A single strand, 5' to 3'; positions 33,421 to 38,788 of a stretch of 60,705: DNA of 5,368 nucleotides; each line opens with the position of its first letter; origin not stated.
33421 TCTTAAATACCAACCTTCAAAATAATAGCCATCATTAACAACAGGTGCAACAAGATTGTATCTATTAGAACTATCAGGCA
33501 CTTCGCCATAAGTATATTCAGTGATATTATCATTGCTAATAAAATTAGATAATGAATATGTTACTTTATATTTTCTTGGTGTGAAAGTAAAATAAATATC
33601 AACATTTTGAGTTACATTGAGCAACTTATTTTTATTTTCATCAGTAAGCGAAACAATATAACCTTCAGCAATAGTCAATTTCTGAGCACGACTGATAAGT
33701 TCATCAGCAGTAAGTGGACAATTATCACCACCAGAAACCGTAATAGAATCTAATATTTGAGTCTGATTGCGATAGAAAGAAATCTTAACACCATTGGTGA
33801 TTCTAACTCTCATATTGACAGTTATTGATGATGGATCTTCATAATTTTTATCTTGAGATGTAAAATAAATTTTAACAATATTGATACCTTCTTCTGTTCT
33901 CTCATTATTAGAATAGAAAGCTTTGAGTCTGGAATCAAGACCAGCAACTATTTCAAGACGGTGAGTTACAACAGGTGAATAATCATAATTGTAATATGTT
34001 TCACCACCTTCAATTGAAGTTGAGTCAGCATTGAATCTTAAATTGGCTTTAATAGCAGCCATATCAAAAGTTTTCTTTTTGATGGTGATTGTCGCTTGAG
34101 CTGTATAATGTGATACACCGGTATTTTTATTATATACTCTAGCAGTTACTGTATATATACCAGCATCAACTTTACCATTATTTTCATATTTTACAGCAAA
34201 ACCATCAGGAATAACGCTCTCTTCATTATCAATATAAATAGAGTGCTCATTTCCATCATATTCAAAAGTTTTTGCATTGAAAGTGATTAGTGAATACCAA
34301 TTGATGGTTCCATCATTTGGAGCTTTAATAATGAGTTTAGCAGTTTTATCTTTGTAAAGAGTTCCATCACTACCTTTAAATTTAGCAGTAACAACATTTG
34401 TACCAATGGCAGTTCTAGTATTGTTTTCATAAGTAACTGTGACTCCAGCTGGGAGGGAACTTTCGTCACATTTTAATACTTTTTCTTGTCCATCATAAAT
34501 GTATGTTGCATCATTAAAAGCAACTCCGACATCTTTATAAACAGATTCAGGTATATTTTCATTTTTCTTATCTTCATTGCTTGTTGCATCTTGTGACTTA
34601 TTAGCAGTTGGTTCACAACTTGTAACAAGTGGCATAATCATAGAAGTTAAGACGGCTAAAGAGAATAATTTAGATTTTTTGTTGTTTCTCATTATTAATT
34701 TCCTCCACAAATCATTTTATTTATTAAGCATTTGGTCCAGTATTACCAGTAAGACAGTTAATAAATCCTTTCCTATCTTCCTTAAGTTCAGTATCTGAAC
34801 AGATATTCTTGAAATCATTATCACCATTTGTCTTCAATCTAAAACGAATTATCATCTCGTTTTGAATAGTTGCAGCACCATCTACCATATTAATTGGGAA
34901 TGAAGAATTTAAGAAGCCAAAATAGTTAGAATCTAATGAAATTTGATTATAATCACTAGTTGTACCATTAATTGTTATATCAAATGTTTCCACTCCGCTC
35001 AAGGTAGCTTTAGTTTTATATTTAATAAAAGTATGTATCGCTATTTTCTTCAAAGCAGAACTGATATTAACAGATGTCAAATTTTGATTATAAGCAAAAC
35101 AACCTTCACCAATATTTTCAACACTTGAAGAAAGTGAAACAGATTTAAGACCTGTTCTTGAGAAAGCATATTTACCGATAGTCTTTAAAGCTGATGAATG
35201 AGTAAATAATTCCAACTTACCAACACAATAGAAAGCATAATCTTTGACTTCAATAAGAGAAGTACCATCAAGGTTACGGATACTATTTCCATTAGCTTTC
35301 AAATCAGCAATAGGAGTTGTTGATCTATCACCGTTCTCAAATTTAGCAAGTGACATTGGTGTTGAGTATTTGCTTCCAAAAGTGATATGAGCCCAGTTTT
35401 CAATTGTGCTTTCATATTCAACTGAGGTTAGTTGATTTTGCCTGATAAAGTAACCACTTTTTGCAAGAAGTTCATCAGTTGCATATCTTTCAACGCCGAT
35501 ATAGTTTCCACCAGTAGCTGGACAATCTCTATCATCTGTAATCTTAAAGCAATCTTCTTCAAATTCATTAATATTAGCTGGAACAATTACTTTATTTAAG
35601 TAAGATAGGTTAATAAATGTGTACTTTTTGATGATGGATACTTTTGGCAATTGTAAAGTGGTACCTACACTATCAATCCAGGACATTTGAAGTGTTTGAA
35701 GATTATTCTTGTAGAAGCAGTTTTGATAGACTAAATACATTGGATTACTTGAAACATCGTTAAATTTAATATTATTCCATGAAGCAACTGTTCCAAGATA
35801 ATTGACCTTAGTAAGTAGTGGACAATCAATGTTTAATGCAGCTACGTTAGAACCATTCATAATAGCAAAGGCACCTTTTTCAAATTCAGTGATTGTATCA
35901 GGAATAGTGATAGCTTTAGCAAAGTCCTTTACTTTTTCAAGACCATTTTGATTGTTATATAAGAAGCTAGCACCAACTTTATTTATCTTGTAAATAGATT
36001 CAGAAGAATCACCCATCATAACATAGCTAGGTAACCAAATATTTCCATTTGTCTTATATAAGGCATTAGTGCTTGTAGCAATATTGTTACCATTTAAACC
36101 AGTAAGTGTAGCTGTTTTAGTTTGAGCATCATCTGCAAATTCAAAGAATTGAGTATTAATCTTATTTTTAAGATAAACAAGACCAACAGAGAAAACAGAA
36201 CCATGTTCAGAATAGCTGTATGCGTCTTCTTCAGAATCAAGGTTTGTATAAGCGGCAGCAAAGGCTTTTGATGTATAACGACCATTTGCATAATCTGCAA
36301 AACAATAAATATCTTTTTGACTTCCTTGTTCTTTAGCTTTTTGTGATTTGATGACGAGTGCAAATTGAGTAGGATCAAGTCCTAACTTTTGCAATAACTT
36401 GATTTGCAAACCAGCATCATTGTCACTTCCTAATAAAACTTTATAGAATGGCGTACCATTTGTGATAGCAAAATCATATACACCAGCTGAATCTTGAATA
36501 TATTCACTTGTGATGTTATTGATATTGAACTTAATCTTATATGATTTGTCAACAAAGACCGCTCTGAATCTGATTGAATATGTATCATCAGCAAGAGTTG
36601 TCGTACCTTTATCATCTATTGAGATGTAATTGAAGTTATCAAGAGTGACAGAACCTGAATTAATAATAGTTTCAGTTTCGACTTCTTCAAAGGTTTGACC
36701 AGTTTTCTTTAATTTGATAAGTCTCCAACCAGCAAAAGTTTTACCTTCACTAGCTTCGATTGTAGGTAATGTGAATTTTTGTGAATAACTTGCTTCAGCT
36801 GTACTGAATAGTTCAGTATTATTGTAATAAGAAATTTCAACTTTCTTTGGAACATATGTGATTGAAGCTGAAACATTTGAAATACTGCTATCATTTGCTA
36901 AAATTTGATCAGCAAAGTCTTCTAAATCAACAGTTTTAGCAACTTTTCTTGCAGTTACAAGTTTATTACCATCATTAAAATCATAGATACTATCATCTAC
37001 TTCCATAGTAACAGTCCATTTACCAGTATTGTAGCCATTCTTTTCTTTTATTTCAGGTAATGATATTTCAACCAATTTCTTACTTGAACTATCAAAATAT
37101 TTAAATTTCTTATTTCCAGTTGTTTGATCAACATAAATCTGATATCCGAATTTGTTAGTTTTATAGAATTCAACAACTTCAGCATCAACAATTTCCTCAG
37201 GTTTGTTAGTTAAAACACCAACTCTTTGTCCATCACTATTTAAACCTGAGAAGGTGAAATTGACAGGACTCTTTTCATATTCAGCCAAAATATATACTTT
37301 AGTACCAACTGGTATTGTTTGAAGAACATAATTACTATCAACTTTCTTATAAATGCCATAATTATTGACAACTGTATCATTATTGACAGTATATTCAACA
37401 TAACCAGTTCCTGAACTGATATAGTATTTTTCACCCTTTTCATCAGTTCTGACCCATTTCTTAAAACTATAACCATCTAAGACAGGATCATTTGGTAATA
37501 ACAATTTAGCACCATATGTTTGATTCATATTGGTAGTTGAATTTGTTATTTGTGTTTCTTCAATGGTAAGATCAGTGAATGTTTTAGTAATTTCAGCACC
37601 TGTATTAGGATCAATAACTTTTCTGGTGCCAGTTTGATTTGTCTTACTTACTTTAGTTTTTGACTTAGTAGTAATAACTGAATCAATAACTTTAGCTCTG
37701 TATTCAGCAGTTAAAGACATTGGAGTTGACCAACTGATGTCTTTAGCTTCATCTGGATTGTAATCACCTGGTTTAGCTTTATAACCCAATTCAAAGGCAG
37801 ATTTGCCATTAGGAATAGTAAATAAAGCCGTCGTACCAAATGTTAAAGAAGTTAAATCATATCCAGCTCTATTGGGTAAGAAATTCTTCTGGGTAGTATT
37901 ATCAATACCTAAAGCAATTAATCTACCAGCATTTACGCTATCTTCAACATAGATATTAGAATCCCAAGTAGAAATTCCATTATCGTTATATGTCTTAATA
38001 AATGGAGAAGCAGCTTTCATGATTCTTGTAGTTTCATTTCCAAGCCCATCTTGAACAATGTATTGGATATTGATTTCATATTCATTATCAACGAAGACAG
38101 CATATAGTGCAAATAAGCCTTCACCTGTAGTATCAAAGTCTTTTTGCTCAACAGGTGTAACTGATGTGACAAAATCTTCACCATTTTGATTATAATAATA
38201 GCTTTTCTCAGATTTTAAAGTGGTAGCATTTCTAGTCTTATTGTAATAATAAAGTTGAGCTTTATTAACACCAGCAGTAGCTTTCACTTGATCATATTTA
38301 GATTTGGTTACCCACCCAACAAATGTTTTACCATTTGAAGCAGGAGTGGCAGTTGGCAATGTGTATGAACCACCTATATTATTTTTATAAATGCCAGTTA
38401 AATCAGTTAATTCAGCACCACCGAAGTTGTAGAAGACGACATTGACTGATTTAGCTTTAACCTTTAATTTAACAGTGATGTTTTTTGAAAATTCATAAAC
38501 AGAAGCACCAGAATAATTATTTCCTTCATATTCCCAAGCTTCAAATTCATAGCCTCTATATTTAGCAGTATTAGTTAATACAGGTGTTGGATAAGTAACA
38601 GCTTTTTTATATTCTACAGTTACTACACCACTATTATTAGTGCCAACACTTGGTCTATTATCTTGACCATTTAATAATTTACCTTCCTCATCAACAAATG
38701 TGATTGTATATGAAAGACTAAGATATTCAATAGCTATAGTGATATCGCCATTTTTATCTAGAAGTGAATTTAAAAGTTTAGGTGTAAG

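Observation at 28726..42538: Two giant lipoprotein genes form one 13.8-kb operon with different distal ends (BspA-type LRR and Big_2)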

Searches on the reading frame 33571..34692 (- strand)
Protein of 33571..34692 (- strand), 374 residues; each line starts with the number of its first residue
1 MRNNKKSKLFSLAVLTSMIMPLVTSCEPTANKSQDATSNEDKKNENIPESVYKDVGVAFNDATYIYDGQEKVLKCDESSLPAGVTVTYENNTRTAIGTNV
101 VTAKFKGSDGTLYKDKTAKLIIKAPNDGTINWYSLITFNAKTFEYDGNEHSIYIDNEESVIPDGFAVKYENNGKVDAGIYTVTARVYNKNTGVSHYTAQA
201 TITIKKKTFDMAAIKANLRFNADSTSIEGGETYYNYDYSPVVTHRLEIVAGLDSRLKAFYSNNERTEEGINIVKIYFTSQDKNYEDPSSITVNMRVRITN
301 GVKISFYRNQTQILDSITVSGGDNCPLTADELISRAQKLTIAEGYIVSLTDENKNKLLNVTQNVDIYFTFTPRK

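Call 11: search_protein_families(library=pfam, proteins=[window:33571-34692:-], max_evalue=5)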
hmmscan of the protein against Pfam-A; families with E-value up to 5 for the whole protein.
seq(374 aa): 2 families
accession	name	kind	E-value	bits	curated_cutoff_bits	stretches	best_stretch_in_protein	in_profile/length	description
PF22269.2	TagH_SH3-like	-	0.066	13.8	27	1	56-96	7-43/62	Teichoic acid transporter subunit TagH, SH3-like domain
PF17166.9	DUF5126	-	0.25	11.8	27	0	164-214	20-72/104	Domain of unknown function (DUF5126)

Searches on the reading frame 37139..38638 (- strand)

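Call 77: search_protein_families(library=pfam, proteins=[window:37139-38638:-], max_evalue=0.05)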
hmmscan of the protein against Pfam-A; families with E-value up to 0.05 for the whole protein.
window:37139-38638:- (500 aa): 1 family
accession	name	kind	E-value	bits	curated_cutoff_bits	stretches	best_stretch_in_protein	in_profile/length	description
PF09479.16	Flg_new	-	1.1e-08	35.5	27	2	368-410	11-53/65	Listeria-Bacteroides repeat domain (List_Bact_rpt)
